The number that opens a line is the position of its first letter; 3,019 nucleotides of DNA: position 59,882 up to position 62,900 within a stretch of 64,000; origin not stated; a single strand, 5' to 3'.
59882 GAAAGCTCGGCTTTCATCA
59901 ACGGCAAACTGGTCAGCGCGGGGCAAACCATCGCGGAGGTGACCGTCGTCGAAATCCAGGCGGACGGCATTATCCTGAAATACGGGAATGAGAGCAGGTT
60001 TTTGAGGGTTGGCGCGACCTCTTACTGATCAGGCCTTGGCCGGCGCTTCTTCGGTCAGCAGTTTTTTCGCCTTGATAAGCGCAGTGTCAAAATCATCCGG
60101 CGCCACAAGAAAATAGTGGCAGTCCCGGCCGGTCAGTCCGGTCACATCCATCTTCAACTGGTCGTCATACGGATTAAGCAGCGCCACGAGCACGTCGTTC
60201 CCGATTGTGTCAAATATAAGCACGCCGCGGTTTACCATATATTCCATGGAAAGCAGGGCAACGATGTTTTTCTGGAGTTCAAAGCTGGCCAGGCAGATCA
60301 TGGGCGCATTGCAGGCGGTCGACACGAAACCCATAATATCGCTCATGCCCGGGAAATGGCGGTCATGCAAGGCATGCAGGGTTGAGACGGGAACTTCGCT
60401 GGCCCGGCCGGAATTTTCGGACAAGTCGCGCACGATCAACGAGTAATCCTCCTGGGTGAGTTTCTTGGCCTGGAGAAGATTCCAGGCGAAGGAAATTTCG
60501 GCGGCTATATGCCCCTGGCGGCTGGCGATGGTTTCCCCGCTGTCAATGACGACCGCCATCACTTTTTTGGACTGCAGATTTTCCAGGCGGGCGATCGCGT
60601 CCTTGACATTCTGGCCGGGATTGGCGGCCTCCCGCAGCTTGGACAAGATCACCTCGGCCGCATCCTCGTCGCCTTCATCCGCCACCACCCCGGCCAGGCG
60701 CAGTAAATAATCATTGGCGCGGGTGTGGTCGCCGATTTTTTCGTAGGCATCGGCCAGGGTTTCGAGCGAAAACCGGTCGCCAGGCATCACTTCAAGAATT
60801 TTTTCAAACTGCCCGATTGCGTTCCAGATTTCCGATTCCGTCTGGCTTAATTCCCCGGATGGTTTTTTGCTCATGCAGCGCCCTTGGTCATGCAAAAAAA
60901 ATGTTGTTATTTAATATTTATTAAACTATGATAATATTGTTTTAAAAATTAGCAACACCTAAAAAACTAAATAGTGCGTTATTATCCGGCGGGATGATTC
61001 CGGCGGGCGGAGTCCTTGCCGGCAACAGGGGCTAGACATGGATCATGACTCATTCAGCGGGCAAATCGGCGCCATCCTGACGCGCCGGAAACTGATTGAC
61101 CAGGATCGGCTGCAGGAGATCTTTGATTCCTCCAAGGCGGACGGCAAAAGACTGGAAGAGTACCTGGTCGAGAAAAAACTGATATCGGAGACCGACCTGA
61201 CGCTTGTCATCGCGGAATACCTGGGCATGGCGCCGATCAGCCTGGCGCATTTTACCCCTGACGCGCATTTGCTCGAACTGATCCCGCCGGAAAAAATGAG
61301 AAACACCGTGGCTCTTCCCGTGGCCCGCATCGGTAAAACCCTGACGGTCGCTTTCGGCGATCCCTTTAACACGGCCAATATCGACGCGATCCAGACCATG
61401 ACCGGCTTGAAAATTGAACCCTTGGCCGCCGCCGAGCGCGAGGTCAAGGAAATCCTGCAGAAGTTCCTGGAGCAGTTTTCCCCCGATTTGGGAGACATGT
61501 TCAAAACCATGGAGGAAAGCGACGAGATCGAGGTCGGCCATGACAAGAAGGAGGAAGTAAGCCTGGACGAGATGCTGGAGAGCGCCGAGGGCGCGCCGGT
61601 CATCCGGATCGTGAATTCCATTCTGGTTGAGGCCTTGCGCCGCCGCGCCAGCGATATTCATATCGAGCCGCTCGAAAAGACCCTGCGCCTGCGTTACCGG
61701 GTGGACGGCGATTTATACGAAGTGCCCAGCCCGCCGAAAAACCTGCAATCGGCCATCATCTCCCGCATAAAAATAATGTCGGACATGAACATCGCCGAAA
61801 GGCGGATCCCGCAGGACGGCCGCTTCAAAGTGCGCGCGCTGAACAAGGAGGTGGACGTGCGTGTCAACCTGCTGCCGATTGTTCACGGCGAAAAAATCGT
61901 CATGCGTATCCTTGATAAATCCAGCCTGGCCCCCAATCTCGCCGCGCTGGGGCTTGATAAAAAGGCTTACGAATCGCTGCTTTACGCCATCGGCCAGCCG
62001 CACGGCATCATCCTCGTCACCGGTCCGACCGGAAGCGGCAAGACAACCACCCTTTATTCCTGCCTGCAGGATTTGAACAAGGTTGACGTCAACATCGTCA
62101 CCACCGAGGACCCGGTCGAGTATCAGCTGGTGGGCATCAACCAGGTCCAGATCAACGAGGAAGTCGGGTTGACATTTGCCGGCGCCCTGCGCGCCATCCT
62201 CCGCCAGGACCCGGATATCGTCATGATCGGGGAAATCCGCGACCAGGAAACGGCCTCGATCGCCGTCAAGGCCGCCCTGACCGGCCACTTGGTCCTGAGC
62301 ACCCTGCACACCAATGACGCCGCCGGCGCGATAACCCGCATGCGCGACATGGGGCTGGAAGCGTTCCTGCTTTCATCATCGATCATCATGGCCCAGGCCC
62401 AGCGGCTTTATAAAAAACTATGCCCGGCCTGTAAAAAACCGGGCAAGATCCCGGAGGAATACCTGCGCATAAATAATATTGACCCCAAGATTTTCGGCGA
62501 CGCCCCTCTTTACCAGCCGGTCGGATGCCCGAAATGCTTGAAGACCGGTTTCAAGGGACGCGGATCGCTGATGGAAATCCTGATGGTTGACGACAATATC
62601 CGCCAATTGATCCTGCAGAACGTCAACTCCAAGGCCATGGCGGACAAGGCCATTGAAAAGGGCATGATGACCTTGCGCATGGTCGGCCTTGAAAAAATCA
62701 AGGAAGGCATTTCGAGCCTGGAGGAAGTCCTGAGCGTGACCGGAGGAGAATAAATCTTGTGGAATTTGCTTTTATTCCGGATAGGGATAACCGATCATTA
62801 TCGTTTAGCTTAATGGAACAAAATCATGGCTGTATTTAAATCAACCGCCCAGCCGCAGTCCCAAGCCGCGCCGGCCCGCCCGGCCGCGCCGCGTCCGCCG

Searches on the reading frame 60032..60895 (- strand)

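Call 31: search_protein_families(library=pfam, proteins=[window:60032-60895:-], max_evalue=0.001)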
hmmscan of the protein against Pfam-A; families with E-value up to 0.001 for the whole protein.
window:60032-60895:- (288 aa): 1 family
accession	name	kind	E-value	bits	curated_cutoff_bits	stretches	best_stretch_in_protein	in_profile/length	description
PF05157.20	MshEN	-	9.9e-09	35.5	23.1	1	198-275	4-82/90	MshEN domain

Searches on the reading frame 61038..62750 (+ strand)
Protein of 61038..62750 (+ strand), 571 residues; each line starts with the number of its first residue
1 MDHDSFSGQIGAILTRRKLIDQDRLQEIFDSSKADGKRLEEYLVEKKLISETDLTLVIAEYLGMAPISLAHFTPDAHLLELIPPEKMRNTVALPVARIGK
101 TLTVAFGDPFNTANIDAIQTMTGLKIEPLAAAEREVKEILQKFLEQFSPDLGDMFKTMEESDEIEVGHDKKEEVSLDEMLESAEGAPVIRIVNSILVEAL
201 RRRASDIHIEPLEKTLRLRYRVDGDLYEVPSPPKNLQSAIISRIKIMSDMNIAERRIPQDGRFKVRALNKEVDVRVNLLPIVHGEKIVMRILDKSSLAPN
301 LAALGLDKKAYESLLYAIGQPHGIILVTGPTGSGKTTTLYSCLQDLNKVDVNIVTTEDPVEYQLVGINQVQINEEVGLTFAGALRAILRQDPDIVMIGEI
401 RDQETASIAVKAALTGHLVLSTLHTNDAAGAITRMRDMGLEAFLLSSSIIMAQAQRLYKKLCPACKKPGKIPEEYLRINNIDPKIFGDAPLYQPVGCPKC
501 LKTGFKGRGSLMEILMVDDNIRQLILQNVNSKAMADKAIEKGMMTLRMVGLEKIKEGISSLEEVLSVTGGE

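Call 31: search_protein_families(library=pfam, proteins=[window:61038-62750:+], max_evalue=0.001)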
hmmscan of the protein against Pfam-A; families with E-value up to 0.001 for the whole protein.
window:61038-62750:+ (571 aa): 5 families
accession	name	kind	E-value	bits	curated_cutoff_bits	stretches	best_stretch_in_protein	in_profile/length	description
PF00437.27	T2SSE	-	6.2e-141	469.8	24.9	1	183-565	3-369/370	Type II/IV secretion system protein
PF05157.20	MshEN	-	4e-14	52.8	23.1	1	62-144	1-84/90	MshEN domain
PF13191.12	AAA_16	-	0.00019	22.4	32.6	1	318-370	21-64/167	AAA ATPase domain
PF13401.12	AAA_22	-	0.00022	22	27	1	322-362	5-45/130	AAA domain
PF13173.12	AAA_14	-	0.00067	20.1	27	0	323-413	3-84/129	AAA domain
